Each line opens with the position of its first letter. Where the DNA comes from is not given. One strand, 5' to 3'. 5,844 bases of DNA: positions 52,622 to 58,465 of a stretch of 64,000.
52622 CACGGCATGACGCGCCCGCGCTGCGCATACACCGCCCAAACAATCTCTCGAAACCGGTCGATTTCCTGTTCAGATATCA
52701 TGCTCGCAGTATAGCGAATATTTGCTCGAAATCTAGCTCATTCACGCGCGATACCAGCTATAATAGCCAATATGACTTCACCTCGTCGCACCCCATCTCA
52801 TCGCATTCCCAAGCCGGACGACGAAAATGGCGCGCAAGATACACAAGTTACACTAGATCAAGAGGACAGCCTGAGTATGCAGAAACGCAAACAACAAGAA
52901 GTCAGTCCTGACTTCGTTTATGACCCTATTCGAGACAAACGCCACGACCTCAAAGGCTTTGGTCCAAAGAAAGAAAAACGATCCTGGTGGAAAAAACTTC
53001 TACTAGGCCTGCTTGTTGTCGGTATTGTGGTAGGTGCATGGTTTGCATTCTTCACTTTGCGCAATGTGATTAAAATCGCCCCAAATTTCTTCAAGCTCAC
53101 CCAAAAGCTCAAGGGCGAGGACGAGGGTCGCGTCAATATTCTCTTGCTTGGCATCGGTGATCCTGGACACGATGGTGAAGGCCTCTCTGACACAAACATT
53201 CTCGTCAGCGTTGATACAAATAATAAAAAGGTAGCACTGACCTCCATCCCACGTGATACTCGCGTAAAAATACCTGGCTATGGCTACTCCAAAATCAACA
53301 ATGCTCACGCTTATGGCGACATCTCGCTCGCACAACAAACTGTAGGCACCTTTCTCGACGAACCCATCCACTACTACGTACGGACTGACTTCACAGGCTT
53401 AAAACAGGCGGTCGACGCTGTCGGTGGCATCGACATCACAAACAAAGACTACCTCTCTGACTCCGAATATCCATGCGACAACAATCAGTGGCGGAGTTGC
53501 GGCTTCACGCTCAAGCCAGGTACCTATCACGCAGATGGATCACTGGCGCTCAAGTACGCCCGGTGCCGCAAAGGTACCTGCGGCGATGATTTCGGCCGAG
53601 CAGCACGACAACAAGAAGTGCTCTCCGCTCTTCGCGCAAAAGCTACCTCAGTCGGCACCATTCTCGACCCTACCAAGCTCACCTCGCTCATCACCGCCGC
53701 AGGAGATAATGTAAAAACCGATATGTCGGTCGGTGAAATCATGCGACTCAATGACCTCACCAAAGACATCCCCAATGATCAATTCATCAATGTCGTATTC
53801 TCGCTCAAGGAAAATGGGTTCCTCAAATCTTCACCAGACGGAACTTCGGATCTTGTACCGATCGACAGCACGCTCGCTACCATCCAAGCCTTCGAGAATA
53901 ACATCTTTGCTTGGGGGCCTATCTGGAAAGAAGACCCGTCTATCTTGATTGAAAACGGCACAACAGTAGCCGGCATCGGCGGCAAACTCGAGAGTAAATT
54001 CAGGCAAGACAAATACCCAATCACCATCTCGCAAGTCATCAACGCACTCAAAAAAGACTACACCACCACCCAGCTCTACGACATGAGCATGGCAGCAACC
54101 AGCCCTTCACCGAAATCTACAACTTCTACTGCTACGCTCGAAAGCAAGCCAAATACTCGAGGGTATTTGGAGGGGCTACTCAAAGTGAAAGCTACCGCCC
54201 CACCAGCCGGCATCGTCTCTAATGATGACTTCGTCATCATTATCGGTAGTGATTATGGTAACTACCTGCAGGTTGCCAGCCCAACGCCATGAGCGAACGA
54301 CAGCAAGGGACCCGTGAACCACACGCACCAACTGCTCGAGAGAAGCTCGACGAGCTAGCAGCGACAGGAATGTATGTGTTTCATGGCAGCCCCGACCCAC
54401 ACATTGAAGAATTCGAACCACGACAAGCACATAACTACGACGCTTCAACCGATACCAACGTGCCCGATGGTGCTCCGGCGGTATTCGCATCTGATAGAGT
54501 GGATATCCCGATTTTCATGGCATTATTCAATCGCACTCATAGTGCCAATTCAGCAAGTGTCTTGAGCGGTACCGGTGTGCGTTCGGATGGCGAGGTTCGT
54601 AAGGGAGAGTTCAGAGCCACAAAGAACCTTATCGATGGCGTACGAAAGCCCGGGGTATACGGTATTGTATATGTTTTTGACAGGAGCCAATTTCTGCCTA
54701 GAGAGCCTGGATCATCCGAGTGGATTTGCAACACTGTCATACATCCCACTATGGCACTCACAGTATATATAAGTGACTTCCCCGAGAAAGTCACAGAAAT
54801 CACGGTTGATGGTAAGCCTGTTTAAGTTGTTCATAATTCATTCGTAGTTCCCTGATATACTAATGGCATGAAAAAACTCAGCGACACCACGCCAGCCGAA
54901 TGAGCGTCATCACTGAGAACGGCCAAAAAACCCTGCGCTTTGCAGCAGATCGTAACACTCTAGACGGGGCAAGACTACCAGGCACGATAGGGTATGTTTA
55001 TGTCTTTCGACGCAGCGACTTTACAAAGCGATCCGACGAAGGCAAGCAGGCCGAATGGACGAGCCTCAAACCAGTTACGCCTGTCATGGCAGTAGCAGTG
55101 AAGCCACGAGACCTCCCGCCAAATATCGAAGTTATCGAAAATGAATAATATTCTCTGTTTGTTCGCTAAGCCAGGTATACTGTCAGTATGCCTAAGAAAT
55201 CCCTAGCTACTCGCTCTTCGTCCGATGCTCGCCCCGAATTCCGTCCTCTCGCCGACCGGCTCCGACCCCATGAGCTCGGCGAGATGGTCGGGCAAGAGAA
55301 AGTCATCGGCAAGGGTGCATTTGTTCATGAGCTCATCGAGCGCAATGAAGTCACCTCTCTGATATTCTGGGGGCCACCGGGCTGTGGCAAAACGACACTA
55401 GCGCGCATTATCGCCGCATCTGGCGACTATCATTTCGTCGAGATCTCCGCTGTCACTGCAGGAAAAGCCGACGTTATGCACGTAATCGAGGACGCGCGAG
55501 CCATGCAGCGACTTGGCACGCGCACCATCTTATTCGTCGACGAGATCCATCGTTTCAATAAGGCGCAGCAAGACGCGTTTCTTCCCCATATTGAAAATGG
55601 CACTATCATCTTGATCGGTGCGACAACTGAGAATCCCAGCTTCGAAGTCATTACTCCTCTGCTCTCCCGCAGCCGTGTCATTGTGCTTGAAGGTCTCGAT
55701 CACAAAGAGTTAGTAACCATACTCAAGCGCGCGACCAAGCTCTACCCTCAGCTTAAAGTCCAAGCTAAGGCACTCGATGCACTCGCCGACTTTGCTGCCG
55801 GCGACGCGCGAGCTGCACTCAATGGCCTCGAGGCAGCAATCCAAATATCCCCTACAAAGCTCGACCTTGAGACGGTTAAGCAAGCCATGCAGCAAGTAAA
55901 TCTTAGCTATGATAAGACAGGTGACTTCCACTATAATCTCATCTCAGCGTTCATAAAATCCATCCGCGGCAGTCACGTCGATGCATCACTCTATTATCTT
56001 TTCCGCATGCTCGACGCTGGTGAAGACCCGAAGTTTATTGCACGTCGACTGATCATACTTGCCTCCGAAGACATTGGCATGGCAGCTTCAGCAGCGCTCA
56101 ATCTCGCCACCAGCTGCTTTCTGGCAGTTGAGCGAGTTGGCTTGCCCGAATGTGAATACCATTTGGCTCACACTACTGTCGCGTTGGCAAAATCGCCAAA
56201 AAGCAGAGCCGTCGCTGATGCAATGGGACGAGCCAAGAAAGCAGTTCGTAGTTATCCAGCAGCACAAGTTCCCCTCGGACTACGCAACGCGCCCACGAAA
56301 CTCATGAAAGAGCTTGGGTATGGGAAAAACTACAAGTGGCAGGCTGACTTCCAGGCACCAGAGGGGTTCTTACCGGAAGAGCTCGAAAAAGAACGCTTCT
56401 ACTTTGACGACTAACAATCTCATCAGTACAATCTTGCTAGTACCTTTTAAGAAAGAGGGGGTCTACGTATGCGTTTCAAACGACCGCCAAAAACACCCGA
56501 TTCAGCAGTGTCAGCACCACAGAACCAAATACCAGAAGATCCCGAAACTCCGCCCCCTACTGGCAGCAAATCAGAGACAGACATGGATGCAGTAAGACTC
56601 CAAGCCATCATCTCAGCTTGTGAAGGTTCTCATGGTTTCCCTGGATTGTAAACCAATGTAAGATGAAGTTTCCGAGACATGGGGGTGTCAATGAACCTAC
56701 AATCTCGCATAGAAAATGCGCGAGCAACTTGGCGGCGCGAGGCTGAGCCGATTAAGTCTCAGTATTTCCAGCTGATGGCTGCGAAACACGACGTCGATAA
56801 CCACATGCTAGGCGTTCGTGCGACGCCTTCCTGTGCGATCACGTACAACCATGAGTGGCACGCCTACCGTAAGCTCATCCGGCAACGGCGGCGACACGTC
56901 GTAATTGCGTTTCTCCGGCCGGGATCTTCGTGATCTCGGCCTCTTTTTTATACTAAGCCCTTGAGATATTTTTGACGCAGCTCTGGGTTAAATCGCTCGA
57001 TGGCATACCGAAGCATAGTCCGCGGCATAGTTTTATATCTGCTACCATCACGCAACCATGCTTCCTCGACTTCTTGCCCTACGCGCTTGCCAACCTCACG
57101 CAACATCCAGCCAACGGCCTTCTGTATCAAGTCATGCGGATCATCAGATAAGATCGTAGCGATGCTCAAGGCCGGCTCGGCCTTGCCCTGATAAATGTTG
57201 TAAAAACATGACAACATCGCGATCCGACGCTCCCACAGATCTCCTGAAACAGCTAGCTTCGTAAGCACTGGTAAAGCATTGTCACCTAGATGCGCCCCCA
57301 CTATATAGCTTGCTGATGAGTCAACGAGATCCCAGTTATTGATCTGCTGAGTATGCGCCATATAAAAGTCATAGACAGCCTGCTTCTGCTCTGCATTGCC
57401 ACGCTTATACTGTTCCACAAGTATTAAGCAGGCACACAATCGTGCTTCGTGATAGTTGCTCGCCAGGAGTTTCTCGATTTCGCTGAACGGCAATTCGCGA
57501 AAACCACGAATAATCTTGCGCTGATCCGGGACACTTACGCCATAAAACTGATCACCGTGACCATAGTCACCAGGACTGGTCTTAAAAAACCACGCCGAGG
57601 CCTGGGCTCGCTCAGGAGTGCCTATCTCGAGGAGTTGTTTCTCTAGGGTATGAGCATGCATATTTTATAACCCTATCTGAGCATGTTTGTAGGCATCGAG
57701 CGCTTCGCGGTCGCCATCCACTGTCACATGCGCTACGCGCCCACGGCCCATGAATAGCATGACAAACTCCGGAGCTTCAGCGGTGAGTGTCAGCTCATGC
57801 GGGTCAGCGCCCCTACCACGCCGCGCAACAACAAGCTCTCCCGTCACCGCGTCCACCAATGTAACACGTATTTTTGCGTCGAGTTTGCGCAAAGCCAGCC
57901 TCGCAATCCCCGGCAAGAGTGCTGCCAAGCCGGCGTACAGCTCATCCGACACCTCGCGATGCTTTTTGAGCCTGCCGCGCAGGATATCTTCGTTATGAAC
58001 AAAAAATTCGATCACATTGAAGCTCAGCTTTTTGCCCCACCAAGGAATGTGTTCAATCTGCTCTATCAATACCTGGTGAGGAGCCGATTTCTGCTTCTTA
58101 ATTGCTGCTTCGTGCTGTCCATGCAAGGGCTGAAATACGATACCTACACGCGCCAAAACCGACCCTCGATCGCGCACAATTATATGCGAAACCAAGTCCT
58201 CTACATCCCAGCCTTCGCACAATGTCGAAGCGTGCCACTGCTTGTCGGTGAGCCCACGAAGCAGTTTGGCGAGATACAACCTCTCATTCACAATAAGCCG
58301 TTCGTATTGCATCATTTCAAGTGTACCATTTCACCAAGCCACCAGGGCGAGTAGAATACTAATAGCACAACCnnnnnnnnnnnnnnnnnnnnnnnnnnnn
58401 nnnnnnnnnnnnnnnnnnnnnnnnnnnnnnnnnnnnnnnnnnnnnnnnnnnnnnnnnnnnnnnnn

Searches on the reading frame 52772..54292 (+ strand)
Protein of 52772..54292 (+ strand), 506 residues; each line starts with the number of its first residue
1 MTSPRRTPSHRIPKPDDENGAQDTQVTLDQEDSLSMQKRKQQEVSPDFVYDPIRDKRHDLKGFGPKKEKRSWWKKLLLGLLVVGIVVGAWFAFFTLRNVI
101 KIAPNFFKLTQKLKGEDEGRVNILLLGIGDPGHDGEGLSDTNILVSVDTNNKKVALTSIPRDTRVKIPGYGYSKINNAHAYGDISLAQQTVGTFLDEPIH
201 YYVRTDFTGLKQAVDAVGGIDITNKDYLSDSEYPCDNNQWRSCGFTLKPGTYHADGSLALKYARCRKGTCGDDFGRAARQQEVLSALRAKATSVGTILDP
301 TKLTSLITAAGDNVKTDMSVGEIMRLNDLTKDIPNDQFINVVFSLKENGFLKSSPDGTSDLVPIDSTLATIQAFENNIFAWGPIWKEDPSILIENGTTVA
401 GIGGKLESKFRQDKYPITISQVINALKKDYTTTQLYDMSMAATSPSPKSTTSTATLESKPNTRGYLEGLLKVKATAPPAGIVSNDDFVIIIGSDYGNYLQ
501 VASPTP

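Call 19: search_protein_families(library=pfam, proteins=[window:52772-54292:+], max_evalue=0.001)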
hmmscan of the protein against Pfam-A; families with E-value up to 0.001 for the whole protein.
window:52772-54292:+ (506 aa): 2 families
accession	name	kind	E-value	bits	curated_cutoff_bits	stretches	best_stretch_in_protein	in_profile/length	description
PF03816.19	LytR_cpsA_psr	-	4.6e-39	134.4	24.6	1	139-291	2-148/150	LytR_cpsA_psr family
PF13399.11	LytR_C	-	0.00019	22.7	22.2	0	390-495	3-86/86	LytR cell envelope-related transcriptional attenuator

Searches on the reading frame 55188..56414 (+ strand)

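Call 20: search_protein_families(library=pfam, proteins=[window:55188-56414:+], max_evalue=0.001)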
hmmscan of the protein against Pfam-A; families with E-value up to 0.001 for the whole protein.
window:55188-56414:+ (408 aa): 9 families
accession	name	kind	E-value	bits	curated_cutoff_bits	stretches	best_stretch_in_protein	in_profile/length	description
PF12002.13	MgsA_C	-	1.3e-52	178.5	27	1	261-405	1-148/167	MgsA AAA+ ATPase C terminal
PF16193.11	AAA_assoc_2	-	2.3e-24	85.9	34.3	1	188-260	4-81/81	AAA C-terminal domain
PF00004.35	AAA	-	8.9e-18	65.4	21.2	1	58-164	1-125/131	ATPase family associated with various cellular activities (AAA)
PF05496.18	RuvB_N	-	2.4e-15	57.1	27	1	25-146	1-120/159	Holliday junction DNA helicase RuvB P-loop domain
PF07728.20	AAA_5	-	8.4e-07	29.5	22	1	58-148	2-103/139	AAA domain (dynein-related subfamily)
PF13401.12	AAA_22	-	3.4e-05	24.6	27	0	57-88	7-43/130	AAA domain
PF13173.12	AAA_14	-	4.1e-05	24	27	1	58-175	5-128/129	AAA domain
PF01078.27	Mg_chelatase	-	9.6e-05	22.3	20.3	0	57-76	24-43/207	Magnesium chelatase, subunit ChlI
PF00158.32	Sigma54_activat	-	0.00026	21.1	20.2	0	112-149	94-131/168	Sigma-54 interaction domain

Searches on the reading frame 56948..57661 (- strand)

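Call 20: search_protein_families(library=pfam, proteins=[window:56948-57661:-], max_evalue=0.001)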
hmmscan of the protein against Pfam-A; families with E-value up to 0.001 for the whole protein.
window:56948-57661:- (237 aa): 1 family
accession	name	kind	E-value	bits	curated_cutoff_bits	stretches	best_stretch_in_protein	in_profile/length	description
PF08713.17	DNA_alkylation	-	6.8e-57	193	21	1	7-224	2-213/213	DNA alkylation repair enzyme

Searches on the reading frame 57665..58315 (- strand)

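Call 20: search_protein_families(library=pfam, proteins=[window:57665-58315:-], max_evalue=0.001)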
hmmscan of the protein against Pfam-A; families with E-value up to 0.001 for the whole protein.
window:57665-58315:- (216 aa): 2 families
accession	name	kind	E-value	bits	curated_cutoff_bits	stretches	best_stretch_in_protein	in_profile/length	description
PF11716.13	MDMPI_N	-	4.6e-10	40.8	24.2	1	14-87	7-89/140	Mycothiol maleylpyruvate isomerase N-terminal domain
PF07398.16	MDMPI_C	-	0.00027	22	29.5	1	150-207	24-89/90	MDMPI C-terminal domain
